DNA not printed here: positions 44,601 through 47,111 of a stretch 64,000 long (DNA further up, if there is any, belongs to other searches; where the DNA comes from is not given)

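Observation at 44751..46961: Orthologous smc at the canonical rnc-smc-ftsY position is only 736 aa and appears hingeless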

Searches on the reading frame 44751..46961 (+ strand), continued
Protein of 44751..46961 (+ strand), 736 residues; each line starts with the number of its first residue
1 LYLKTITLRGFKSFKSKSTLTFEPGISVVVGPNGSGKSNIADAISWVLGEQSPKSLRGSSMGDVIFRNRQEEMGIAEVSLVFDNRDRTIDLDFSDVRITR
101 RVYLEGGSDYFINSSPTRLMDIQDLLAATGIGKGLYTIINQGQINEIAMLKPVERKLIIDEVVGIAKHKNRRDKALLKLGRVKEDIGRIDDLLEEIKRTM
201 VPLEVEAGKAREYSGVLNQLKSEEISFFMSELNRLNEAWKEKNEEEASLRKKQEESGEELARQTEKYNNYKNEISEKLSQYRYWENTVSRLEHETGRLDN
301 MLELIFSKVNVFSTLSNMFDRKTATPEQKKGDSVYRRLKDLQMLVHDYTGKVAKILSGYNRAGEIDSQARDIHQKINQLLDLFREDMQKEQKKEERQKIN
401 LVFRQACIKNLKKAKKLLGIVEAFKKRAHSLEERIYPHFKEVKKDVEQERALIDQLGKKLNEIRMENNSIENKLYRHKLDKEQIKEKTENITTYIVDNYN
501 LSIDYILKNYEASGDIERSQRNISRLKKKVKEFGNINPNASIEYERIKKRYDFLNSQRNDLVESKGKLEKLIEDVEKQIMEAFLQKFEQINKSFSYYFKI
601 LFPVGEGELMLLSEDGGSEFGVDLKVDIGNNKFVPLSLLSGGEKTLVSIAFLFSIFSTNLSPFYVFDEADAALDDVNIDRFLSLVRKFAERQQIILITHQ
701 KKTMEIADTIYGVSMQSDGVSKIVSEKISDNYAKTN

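Call 6: find_homologous_proteins(query=window:44751-46961:+, max_evalue=1e-20)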
Query window:44751-46961:+ (736 aa): 7949 proteins with E <= 1e-20 among 8000 candidates; the best 120 are listed.
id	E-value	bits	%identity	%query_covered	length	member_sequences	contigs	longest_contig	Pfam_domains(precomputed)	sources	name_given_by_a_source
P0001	0.0e+0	1590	100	100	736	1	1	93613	PF13175.13,PF13476.13,PF13555.13,PF02463.26,PF13304.13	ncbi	ncbi:MAG: chromosome segregation SMC family protein [Actinomycetota bacterium]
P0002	0.0e+0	1272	80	100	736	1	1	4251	PF13175.13,PF13476.13,PF13555.13,PF02463.26,PF13304.13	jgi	-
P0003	0.0e+0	1156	74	100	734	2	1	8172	PF13175.13,PF13476.13,PF02463.26,PF13304.13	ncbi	-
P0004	0.0e+0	1087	69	100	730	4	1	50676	PF13476.13,PF02463.26,PF13304.13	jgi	-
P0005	0.0e+0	1071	67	99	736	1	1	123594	PF13175.13,PF13476.13,PF13555.13,PF02463.26,PF13304.13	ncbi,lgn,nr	ncbi:MAG: AAA family ATPase [Actinomycetia bacterium]|nr:AAA family ATPase [Actinomycetes bacterium]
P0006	0.0e+0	1013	64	100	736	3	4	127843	PF13175.13,PF13476.13,PF13555.13,PF02463.26,PF13304.13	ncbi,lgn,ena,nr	ncbi:MAG: chromosome segregation SMC family protein [Actinomycetota bacterium]|nr:chromosome segrega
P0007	1.6e-274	931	60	100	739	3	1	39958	PF13175.13,PF13476.13,PF13555.13,PF02463.26,PF13304.13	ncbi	ncbi:MAG: AAA family ATPase [Actinomycetota bacterium]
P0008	7.1e-242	823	53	99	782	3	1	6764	PF13175.13,PF13476.13,PF02463.26,PF13304.13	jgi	-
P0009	1.1e-241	822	52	99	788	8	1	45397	PF13476.13,PF02463.26,PF13304.13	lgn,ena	-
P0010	4.1e-240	817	53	100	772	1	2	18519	PF13175.13,PF13476.13,PF02463.26,PF13304.13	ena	-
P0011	8.4e-240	816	53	100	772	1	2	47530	PF13175.13,PF13476.13,PF02463.26,PF13304.13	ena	-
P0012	1.1e-239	816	53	100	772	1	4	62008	PF13175.13,PF13476.13,PF02463.26,PF13304.13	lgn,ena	-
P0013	1.7e-239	815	54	100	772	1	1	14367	PF13175.13,PF13476.13,PF02463.26,PF13304.13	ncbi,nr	ncbi:MAG: AAA family ATPase [Actinobacteria bacterium]|nr:AAA family ATPase [Actinomycetota bacteriu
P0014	2.0e-239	815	53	100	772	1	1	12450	PF13175.13,PF13476.13,PF02463.26,PF13304.13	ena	-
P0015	2.1e-239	815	53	100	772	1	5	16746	PF13175.13,PF13476.13,PF02463.26,PF13304.13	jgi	-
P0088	1.6e-234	799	51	100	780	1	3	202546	PF13175.13,PF13476.13,PF02463.26,PF13304.13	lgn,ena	-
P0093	5.2e-234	797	52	99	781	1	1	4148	PF13476.13,PF13555.13,PF02463.26,PF13304.13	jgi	-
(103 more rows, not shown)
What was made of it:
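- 44751..46961 (+): smc ortholog, 736 aa, TTG start, hinge-less and short-armed. Identical protein P0001 in an NCBI MAG (call 6).
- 120 homologs of 730-790 aa come from four data sources (call 6).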

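Call 21: search_protein_representatives(protein=window:44751-46961:+)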
Query: 736 residues. Proteins with E-value up to 0.001 (for the whole library): 33417; up to 1e-10: 23315; up to 1e-30: 13808. The best 150 are listed.
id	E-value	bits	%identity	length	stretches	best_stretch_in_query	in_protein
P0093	1.6e-234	796.8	56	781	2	1-355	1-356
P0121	5.2e-130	451.5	39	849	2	1-480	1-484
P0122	1.4e-128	446.8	39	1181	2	1-481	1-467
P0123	1.7e-127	443.1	35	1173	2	6-418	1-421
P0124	9.8e-127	440.7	33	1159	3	1-480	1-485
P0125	2.5e-126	439.3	34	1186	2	1-539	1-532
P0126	4.1e-126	438.6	36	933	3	1-394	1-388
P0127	4.6e-126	438.4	42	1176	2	1-271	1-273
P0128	6.5e-126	437.9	38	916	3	1-280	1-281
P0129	3.6e-124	432.2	42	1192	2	1-264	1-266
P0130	3.9e-124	432.1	41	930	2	1-297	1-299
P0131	7.4e-124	431.1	39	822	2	1-293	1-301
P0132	1.5e-122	426.9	32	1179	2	1-611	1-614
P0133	2.0e-122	426.4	40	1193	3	2-260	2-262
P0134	7.3e-122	424.5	39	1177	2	1-258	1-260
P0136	3.2e-121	422.4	37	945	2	1-312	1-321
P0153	3.5e-117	409.1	34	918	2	1-473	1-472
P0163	9.9e-116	404.3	39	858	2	1-254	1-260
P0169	8.3e-115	401.2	38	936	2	1-263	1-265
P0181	6.4e-113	395.0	35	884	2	1-281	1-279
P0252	7.8e-109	381.5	44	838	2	1-259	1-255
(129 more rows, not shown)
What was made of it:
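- The whole family collapses to a single 50%-identity representative, followed by a drop from 797 to 451 bits (call 21).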

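Call 22: search_protein_families(library=pfam, proteins=[P0093, P0121, P0131, P0163, P0252, P0181, P0128, P0126, P0122, P0127], max_evalue=0.01)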
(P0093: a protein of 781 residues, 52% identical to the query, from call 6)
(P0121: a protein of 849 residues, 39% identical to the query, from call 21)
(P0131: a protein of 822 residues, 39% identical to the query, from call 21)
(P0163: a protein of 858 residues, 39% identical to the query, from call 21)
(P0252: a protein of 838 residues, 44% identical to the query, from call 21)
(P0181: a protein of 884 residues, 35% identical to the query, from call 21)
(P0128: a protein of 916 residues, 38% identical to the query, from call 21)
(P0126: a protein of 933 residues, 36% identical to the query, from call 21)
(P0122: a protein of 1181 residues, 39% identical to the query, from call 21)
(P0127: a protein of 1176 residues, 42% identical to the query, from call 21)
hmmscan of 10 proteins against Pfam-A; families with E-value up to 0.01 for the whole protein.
P0093 (781 aa): 7 families
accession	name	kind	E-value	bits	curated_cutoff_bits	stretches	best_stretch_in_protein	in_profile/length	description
PF02463.25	SMC_N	-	7.5e-67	225.4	40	1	2-764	1-219/220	RecF/RecN/SMC N terminal domain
PF13476.12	AAA_23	-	8.7e-21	75.9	27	1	6-225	2-177/201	AAA domain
PF13304.12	AAA_21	-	9.4e-09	36.2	27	1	26-74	1-59/304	AAA domain, putative AbiEii toxin, Type IV TA system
PF13555.12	AAA_29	-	9.2e-06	25.8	27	1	3-48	1-46/61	P-loop containing region of AAA domain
PF13175.12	AAA_15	-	0.00046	20.4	32.1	0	2-742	2-369/374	AAA ATPase domain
PF13514.12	AAA_27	-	0.0038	17.3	22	0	7-46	7-48/206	AAA domain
PF00005.33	ABC_tran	-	0.0054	17.8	25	0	23-63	9-51/137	ABC transporter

P0121 (849 aa): 8 families
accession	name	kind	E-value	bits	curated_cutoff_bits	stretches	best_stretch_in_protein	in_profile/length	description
PF02463.25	SMC_N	-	4.9e-70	235.8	40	1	2-834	1-219/220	RecF/RecN/SMC N terminal domain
PF13304.12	AAA_21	-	2.3e-19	71.1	27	2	661-813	172-299/304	AAA domain, putative AbiEii toxin, Type IV TA system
PF13476.12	AAA_23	-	1.2e-18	68.9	27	1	5-226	1-197/201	AAA domain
PF13175.12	AAA_15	-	5.3e-14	53.1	32.1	1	1-356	1-275/374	AAA ATPase domain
PF00005.33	ABC_tran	-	0.0001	23.4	25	0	26-48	13-35/137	ABC transporter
PF13555.12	AAA_29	-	0.00018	21.6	27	1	13-48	11-46/61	P-loop containing region of AAA domain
PF13401.12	AAA_22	-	0.0015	19.3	27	0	24-45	5-26/130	AAA domain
PF13514.12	AAA_27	-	0.0067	16.5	22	1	1-45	1-47/206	AAA domain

P0131 (822 aa): 10 families
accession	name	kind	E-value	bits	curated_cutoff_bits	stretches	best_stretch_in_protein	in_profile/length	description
PF02463.25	SMC_N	-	6.9e-72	241.9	40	1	2-810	1-219/220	RecF/RecN/SMC N terminal domain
PF13476.12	AAA_23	-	1.6e-18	68.5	27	1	5-246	1-198/201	AAA domain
PF13175.12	AAA_15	-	1.7e-15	58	32.1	1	1-284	1-211/374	AAA ATPase domain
PF13304.12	AAA_21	-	1.5e-12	48.7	27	2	27-59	2-37/304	AAA domain, putative AbiEii toxin, Type IV TA system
PF06470.18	SMC_hinge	-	1.9e-12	48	22.5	1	339-449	2-115/116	SMC proteins Flexible Hinge Domain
PF13555.12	AAA_29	-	3.8e-07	30.2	27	1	4-48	2-46/61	P-loop containing region of AAA domain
PF00005.33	ABC_tran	-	2e-05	25.6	25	0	25-45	11-32/137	ABC transporter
PF06818.20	Fez1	-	0.0016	19.4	34.4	1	226-327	25-126/199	Fez1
PF08647.16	BRE1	-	0.0043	17.5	27.9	1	232-323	3-94/95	BRE1 E3 ubiquitin ligase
PF10046.14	BLOC1_2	-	0.0063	17.3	33.4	0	605-662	8-65/96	Biogenesis of lysosome-related organelles complex-1 subunit 2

P0163 (858 aa): 7 families
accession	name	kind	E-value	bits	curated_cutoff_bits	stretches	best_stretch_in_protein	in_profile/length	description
PF02463.25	SMC_N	-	2.1e-69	233.8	40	1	2-850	1-220/220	RecF/RecN/SMC N terminal domain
PF13476.12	AAA_23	-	3.3e-19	70.8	27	1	5-258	1-189/201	AAA domain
PF13304.12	AAA_21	-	1.9e-14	54.9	27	2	731-828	220-299/304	AAA domain, putative AbiEii toxin, Type IV TA system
PF13175.12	AAA_15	-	1.1e-10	42.1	32.1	1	1-62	1-55/374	AAA ATPase domain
PF13555.12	AAA_29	-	2.5e-05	24.3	27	1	12-49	10-47/61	P-loop containing region of AAA domain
PF00005.33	ABC_tran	-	0.0018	19.3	25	0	26-52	13-39/137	ABC transporter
PF13514.12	AAA_27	-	0.0025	17.9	22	0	1-45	1-47/206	AAA domain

P0252 (838 aa): 7 families
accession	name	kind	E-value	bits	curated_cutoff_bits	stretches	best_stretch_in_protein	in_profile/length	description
PF02463.25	SMC_N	-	1.8e-66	224.2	40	1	2-822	1-215/220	RecF/RecN/SMC N terminal domain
PF13476.12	AAA_23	-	5.7e-19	70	27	1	5-202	1-200/201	AAA domain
PF13304.12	AAA_21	-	1.1e-16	62.2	27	2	26-97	1-62/304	AAA domain, putative AbiEii toxin, Type IV TA system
PF13175.12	AAA_15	-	4.2e-10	40.2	32.1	1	1-49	1-48/374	AAA ATPase domain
PF13555.12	AAA_29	-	1.2e-07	31.8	27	1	5-51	3-49/61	P-loop containing region of AAA domain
PF13514.12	AAA_27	-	0.00046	20.3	22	1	1-45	1-47/206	AAA domain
PF00005.33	ABC_tran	-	0.0024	18.9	25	0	21-48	7-35/137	ABC transporter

P0181 (884 aa): 8 families
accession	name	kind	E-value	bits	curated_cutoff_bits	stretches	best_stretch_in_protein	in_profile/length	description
PF02463.25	SMC_N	-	9.3e-67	225.1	40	1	2-877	1-219/220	RecF/RecN/SMC N terminal domain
PF13476.12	AAA_23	-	1.3e-22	81.9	27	1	6-258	2-200/201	AAA domain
PF13175.12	AAA_15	-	7.4e-10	39.4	32.1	1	1-314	1-283/374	AAA ATPase domain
PF13304.12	AAA_21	-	1.1e-09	39.3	27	1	26-97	1-62/304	AAA domain, putative AbiEii toxin, Type IV TA system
PF13555.12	AAA_29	-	2.4e-06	27.6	27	1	7-48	5-46/61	P-loop containing region of AAA domain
PF00005.33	ABC_tran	-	0.00048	21.2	25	0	26-48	13-35/137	ABC transporter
PF13514.12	AAA_27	-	0.0039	17.2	22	0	1-45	1-47/206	AAA domain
PF13797.11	Post_transc_reg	-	0.0051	17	25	0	636-661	4-29/83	Post-transcriptional regulator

P0128 (916 aa): 10 families
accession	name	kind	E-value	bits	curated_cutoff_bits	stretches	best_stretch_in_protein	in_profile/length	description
PF02463.25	SMC_N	-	1.5e-68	231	40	1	2-895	1-219/220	RecF/RecN/SMC N terminal domain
PF13175.12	AAA_15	-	5.7e-13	49.7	32.1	1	1-391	1-283/374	AAA ATPase domain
PF13304.12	AAA_21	-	2.6e-12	47.9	27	2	26-88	1-66/304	AAA domain, putative AbiEii toxin, Type IV TA system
PF13476.12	AAA_23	-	9.6e-08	33.3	27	0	5-387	1-193/201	AAA domain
PF13555.12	AAA_29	-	1.8e-06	28.1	27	1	6-49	4-47/61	P-loop containing region of AAA domain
PF13514.12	AAA_27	-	0.00026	21.1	22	1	1-45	1-47/206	AAA domain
PF24627.1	PUMA_CC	-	0.0014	19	30.1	1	535-570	15-50/74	PUMA coiled-coil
PF13851.11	GAS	-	0.0017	18.2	32.3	1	528-660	33-166/200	Growth-arrest specific micro-tubule binding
PF11887.13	Mce4_CUP1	-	0.0028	17.7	32.6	1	305-386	51-132/222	Cholesterol uptake porter CUP1 of Mce4, putative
PF07889.17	DUF1664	-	0.0052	17.3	34.6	0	234-309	48-123/124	Protein of unknown function (DUF1664)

P0126 (933 aa): 6 families
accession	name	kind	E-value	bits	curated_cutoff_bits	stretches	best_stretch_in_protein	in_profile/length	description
PF02463.25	SMC_N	-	2.3e-74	250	40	1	2-925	1-219/220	RecF/RecN/SMC N terminal domain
PF13476.12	AAA_23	-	4.6e-16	60.5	27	1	5-299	1-199/201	AAA domain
PF13304.12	AAA_21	-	5.5e-15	56.7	27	2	26-176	1-136/304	AAA domain, putative AbiEii toxin, Type IV TA system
PF13175.12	AAA_15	-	1.9e-14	54.5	32.1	1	1-382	1-297/374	AAA ATPase domain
PF13555.12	AAA_29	-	5.1e-06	26.6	27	1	5-50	3-48/61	P-loop containing region of AAA domain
PF10473.14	CENP-F_leu_zip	-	0.0052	17.3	34.5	1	511-610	37-133/140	Leucine-rich repeats of kinetochore protein Cenp-F/LEK1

P0122 (1181 aa): 7 families
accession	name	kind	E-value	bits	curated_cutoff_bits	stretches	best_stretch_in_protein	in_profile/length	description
PF02463.25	SMC_N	-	6.2e-71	238.8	40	1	2-1167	1-219/220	RecF/RecN/SMC N terminal domain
PF06470.18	SMC_hinge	-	4.3e-21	75.9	22.5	1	521-626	2-108/116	SMC proteins Flexible Hinge Domain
PF13476.12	AAA_23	-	1.5e-18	68.6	27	1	6-246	2-198/201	AAA domain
PF13304.12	AAA_21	-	1.7e-12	48.4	27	2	26-96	1-61/304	AAA domain, putative AbiEii toxin, Type IV TA system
PF13555.12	AAA_29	-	1.1e-05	25.5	27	1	12-49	10-47/61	P-loop containing region of AAA domain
PF13175.12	AAA_15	-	1.9e-05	24.9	32.1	1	1-358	1-192/374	AAA ATPase domain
PF04102.17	SlyX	-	0.0026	18.8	30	1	389-441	6-58/67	SlyX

P0127 (1176 aa): 8 families
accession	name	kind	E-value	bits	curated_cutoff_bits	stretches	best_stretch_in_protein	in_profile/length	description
PF02463.25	SMC_N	-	6.4e-70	235.4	40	1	2-1161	1-219/220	RecF/RecN/SMC N terminal domain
PF13476.12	AAA_23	-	5.1e-20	73.4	27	1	5-216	1-200/201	AAA domain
PF06470.18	SMC_hinge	-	3.9e-18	66.4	22.5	1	520-629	3-115/116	SMC proteins Flexible Hinge Domain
PF13175.12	AAA_15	-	1.1e-09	38.8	32.1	1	1-400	1-266/374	AAA ATPase domain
PF13304.12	AAA_21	-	3.2e-09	37.7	27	2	1065-1140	224-299/304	AAA domain, putative AbiEii toxin, Type IV TA system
PF13555.12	AAA_29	-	4.9e-06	26.6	27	1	5-48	3-46/61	P-loop containing region of AAA domain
PF19220.6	Rod_CreS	-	2.5e-05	23.9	100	1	674-825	5-156/359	Crescentin, rod domain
PF01633.27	Choline_kinase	-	0.0048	16.7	29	1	97-253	23-160/300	Choline/ethanolamine kinase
